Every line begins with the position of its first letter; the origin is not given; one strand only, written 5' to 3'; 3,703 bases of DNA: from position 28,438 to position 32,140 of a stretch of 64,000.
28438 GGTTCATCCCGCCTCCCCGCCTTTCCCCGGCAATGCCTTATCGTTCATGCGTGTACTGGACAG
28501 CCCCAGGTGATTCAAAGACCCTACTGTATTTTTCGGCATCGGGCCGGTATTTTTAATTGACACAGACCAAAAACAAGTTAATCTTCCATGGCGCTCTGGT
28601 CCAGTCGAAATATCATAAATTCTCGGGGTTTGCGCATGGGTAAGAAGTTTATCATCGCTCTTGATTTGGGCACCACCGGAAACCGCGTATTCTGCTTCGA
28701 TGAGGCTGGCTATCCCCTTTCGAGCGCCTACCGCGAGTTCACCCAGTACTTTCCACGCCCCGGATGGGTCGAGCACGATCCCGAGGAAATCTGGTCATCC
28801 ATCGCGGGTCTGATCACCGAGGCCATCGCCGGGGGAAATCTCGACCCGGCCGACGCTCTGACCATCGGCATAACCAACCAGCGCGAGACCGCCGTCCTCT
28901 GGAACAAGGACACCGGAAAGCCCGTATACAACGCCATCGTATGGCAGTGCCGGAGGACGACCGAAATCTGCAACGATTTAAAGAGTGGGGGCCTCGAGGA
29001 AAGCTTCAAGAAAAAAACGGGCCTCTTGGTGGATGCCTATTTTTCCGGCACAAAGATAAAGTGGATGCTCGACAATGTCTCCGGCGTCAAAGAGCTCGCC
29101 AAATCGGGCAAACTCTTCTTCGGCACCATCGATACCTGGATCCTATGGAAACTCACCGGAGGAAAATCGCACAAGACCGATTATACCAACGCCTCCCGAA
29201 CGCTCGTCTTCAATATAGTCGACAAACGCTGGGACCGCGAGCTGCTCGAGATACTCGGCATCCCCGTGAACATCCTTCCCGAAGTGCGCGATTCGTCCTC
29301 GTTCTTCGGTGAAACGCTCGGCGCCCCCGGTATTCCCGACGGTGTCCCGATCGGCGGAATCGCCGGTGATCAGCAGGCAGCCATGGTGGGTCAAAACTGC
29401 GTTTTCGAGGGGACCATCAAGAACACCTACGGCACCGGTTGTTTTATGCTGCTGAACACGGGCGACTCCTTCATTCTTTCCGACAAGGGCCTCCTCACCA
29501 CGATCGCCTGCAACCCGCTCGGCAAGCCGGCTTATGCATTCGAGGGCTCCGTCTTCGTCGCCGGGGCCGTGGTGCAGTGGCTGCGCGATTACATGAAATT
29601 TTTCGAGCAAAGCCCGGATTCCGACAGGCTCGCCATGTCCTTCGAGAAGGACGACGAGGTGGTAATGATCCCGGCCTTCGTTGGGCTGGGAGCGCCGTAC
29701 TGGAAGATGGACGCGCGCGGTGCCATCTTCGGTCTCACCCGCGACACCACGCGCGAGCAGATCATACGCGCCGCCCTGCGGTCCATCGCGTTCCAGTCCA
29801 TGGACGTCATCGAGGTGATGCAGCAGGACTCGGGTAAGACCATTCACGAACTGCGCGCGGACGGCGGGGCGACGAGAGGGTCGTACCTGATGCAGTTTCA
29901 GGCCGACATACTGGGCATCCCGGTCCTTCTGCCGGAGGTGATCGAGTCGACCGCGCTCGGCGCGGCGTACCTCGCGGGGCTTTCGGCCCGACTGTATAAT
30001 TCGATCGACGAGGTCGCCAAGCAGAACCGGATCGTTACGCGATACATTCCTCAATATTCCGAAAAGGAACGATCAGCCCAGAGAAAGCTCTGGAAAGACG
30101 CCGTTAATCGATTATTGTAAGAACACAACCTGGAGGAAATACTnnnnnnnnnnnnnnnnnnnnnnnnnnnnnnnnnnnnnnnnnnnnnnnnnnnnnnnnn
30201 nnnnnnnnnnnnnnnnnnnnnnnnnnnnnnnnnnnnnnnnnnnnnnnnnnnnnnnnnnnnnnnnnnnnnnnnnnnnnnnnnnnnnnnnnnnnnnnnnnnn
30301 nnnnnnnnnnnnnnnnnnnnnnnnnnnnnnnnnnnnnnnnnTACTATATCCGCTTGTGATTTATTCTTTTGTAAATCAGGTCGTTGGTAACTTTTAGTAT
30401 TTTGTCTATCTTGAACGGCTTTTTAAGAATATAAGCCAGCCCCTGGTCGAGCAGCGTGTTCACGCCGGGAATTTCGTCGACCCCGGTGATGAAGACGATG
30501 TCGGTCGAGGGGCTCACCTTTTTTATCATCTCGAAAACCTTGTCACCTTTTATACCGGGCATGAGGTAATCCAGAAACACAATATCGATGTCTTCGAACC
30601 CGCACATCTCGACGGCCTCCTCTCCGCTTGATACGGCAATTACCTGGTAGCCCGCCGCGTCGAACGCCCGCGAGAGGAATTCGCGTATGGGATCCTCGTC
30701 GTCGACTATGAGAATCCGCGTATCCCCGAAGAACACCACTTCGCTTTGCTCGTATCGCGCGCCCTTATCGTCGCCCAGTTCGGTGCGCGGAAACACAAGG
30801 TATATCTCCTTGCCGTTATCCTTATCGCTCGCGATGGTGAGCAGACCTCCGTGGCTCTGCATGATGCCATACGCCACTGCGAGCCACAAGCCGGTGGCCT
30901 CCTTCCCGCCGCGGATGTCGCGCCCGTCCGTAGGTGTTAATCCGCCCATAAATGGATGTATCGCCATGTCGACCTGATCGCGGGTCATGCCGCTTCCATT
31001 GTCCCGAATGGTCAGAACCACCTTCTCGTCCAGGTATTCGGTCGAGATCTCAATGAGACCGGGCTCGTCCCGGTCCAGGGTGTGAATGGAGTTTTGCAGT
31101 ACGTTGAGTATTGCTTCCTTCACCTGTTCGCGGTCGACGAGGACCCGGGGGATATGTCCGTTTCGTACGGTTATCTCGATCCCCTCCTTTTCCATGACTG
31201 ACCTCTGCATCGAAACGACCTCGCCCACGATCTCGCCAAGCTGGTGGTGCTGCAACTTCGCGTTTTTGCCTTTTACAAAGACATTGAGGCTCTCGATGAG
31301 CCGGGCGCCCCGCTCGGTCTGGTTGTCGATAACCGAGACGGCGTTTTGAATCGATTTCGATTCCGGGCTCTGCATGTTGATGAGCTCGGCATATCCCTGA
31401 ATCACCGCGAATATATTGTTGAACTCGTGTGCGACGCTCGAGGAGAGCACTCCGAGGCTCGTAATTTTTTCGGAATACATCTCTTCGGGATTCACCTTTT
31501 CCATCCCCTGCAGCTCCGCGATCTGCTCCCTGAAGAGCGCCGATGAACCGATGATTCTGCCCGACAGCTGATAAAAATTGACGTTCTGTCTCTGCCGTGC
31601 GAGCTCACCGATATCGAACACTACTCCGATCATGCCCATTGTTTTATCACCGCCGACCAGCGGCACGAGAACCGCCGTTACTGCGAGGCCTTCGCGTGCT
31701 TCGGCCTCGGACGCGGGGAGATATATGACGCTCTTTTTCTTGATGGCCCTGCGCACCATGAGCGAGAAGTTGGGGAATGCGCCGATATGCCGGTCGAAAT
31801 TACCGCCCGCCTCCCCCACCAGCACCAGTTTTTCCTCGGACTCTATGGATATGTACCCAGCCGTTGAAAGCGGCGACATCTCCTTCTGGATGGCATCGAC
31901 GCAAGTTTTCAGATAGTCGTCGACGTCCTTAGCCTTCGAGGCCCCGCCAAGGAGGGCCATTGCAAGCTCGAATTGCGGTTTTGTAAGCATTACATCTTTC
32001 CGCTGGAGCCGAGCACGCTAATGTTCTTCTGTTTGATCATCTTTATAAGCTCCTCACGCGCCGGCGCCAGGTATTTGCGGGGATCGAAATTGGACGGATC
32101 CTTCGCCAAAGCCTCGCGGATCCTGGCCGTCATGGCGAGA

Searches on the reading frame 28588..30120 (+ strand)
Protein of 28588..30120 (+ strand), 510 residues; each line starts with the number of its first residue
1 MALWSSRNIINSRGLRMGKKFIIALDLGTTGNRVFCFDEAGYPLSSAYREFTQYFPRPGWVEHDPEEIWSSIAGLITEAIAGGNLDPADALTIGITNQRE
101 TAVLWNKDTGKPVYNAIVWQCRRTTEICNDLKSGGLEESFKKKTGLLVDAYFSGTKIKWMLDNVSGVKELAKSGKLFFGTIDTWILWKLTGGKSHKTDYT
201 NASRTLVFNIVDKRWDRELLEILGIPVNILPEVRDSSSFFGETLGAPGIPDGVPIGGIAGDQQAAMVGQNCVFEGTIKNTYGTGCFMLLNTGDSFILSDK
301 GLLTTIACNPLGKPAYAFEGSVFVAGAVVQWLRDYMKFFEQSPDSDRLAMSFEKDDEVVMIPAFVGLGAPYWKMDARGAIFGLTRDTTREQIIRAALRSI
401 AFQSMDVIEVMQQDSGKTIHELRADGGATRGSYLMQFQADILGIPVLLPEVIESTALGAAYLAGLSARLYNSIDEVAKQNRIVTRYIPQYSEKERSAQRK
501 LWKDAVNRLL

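Call 3: search_protein_families(library=pfam, proteins=[window:28588-30120:+], max_evalue=1)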
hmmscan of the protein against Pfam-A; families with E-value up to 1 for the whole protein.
window:28588-30120:+ (510 aa): 2 families
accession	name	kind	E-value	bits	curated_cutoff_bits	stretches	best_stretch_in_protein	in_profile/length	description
PF00370.27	FGGY_N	-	2.2e-71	240.8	28.8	1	22-268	2-245/245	FGGY family of carbohydrate kinases, N-terminal domain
PF02782.22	FGGY_C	-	9.9e-41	140.1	27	1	279-466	3-197/198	FGGY family of carbohydrate kinases, C-terminal domain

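Call 51: search_solved_structures(query=window:28636-30117:+, max_evalue=1e-100, show_alignments=0)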
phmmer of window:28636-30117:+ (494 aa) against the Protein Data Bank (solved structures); distinct sequences matched with E-value up to 1e-100: 29.
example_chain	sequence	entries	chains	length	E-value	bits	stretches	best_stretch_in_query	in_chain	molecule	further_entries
1bo5_O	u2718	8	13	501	3.3e-179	599.6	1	3-493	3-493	PROTEIN (GLYCEROL KINASE) | GLYCEROL KINASE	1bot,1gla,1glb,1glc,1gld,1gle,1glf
1bwf_Y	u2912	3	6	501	6.7e-179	598.6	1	3-493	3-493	GLYCEROL KINASE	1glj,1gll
1bu6_O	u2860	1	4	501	1.2e-178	597.8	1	3-493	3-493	PROTEIN (GLYCEROL KINASE)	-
3ezw_A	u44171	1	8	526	1.5e-178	597.4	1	3-493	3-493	Glycerol kinase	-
3g25_A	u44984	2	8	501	3.7e-174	583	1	3-491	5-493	Glycerol kinase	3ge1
3h45_X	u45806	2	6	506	1.8e-163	547.7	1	3-490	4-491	Glycerol kinase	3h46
3d7e_O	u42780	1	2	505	1.9e-163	547.6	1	3-490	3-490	Glycerol kinase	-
1r59_O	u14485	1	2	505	2.1e-163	547.5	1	3-490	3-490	Glycerol kinase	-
3h3n_X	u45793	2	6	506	2.3e-163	547.4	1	3-490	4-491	Glycerol kinase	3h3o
3flc_O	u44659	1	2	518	2.5e-163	547.3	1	3-490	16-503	Glycerol kinase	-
1xup_O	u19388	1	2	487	1.9e-162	544.4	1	5-490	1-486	Glycerol kinase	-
6ude_A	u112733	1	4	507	1.6e-158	531.4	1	1-492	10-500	Glycerol kinase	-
2dpn_A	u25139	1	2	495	7e-157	526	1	5-492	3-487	Glycerol kinase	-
4e1j_A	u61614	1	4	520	5.1e-154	516.5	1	5-494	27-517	Glycerol kinase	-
6k78_B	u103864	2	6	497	8.8e-149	499.3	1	3-493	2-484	Glycerol kinase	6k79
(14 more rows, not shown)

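Call 52: search_solved_structures(query=window:28636-30117:+, max_evalue=1e-178, show_alignments=1)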
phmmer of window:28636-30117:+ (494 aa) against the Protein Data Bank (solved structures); distinct sequences matched with E-value up to 1e-178: 2.
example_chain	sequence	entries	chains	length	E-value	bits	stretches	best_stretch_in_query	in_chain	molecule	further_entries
1bo5_O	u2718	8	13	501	3.3e-179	599.6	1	3-493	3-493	PROTEIN (GLYCEROL KINASE) | GLYCEROL KINASE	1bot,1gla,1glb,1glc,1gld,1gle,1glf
1bwf_Y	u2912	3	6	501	6.7e-179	598.6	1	3-493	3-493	GLYCEROL KINASE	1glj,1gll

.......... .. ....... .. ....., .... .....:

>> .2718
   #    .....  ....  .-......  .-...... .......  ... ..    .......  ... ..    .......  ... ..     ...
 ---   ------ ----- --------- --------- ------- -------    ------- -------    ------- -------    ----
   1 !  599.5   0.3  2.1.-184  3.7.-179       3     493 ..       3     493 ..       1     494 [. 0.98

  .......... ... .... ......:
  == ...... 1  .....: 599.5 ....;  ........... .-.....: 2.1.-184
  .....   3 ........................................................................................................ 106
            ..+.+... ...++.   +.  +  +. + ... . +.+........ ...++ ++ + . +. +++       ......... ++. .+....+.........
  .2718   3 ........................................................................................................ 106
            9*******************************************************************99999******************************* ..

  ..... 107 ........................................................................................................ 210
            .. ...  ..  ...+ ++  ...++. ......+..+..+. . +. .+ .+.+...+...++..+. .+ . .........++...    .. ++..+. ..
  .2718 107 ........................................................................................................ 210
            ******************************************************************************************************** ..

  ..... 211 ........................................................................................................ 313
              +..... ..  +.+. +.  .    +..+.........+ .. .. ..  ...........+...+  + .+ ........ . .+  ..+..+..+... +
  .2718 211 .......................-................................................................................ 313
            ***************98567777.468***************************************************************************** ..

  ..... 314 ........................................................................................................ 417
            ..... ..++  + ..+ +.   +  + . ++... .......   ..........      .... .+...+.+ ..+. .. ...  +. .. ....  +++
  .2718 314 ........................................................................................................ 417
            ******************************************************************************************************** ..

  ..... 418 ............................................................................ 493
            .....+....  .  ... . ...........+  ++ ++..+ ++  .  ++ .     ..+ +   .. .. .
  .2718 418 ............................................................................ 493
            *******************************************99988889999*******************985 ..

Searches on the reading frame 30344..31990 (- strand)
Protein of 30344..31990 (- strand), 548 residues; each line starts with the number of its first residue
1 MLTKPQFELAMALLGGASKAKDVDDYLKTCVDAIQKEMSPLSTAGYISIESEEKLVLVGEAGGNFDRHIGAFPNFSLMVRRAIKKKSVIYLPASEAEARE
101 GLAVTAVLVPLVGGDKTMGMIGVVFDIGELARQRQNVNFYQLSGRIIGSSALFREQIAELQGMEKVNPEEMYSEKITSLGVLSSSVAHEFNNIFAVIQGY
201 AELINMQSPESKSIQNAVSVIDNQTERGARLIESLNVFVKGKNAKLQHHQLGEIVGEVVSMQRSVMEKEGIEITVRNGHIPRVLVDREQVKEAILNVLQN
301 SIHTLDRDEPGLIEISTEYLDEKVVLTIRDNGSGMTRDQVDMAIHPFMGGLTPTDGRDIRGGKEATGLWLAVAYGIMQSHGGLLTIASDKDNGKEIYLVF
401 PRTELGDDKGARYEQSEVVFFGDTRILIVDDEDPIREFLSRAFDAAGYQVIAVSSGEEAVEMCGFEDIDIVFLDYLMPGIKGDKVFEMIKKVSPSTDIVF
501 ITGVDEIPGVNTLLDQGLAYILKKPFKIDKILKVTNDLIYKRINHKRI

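Call 3: search_protein_families(library=pfam, proteins=[window:30344-31990:-], max_evalue=1)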
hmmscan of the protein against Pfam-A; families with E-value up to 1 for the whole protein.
window:30344-31990:- (548 aa): 8 families
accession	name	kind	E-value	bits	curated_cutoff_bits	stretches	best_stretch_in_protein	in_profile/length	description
PF00072.30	Response_reg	-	7.9e-24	84.4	30.2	1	426-534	1-109/111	Response regulator receiver domain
PF02518.31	HATPase_c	-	2.5e-14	54.1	26.4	1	286-403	2-110/111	Histidine kinase-, DNA gyrase B-, and HSP90-like ATPase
PF00512.31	HisKA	-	2.6e-08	34.2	26.9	1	182-240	5-62/66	His Kinase A (phospho-acceptor) domain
PF13185.12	GAF_2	-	8.4e-06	26.5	28.6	1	21-124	2-109/136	GAF domain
PF13589.12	HATPase_c_3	-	0.0051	17.3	25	1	290-350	3-59/137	Histidine kinase-, DNA gyrase B-, and HSP90-like ATPase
PF13492.12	GAF_3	-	0.0088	16.9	27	1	70-123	48-100/129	GAF domain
PF23198.2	PDE8A_N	-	0.011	16.1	29.6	1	426-502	13-90/147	PDE8A-like, N-terminal domain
PF13581.12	HATPase_c_2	-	0.12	12.8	27.4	1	291-338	33-82/127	Histidine kinase-like ATPase domain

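Call 4: search_protein_families(library=ncbifam, proteins=[window:30344-31990:-], max_evalue=1)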
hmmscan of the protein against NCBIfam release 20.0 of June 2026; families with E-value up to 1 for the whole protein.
window:30344-31990:- (548 aa): 150 families (the best 25 are shown)
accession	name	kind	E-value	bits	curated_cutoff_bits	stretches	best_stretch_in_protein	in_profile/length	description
NF010076.0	PRK13557.1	subfamily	1.1e-38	133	631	1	173-533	157-527/540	histidine kinase famiy protein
NF046026.1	HisKinCckACaul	equivalog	1.1e-34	119.6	1000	1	172-530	295-667/678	cell cycle histidine kinase CckA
NF008468.0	PRK11360.1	equivalog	3.9e-33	114.7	646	1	171-404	388-610/616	two-component system sensor histidine kinase AtoS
NF010411.0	PRK13837.1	equivalog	2e-29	102.2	647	1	172-535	443-808/828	two-component system VirA-like sensor kinase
NF046020.1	HisKinCckABruc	equivalog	2.3e-28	98.5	1000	1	173-534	474-862/868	cell cycle histidine kinase CckA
NF052574.1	HisKinEspCMyxo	equivalog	1.8e-27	95.9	1200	1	171-533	409-777/785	serine histidine kinase EspC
NF007688.0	PRK10364.1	equivalog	3.1e-27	95.4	479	1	170-402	231-451/460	two-component system sensor histidine kinase ZraS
NF052573.1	HisKinEspAMyxo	equivalog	1.1e-26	93.2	1400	1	171-531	376-742/755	serine histidine kinase EspA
NF047466.1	hybrid_RR_LvrB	exception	6.8e-23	81.4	500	2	172-401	145-375/377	hybrid histidine kinase/response regulator LvrB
NF053867.1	SprKinKinDBac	equivalog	5.1e-20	71.4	775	1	172-402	279-497/500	sporulation kinase KinD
TIGR02966.1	phoR_proteo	equivalog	2.1e-18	66.4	334.2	1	184-395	119-328/333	phosphate regulon sensor histidine kinase PhoR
NF046044.1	PnpS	equivalog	4.2e-18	65.5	400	1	185-401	176-390/390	two-component system histidine kinase PnpS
TIGR02956.1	TMAO_torS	equivalog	8.3e-18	63.9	676.5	1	247-534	535-815/967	TMAO reductase system sensor histidine kinase/response regulator TorS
NF046022.1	RespRegCpdRBruc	equivalog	8.9e-18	64.4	180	1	424-532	2-110/120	cell cycle two-component system response regulator CpdR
NF041945.1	LuxN_Vibrio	equivalog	1.1e-17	63.5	1550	1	137-538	419-834/839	quorum-sensing autoinducer 1 sensor kinase/phosphatase LuxN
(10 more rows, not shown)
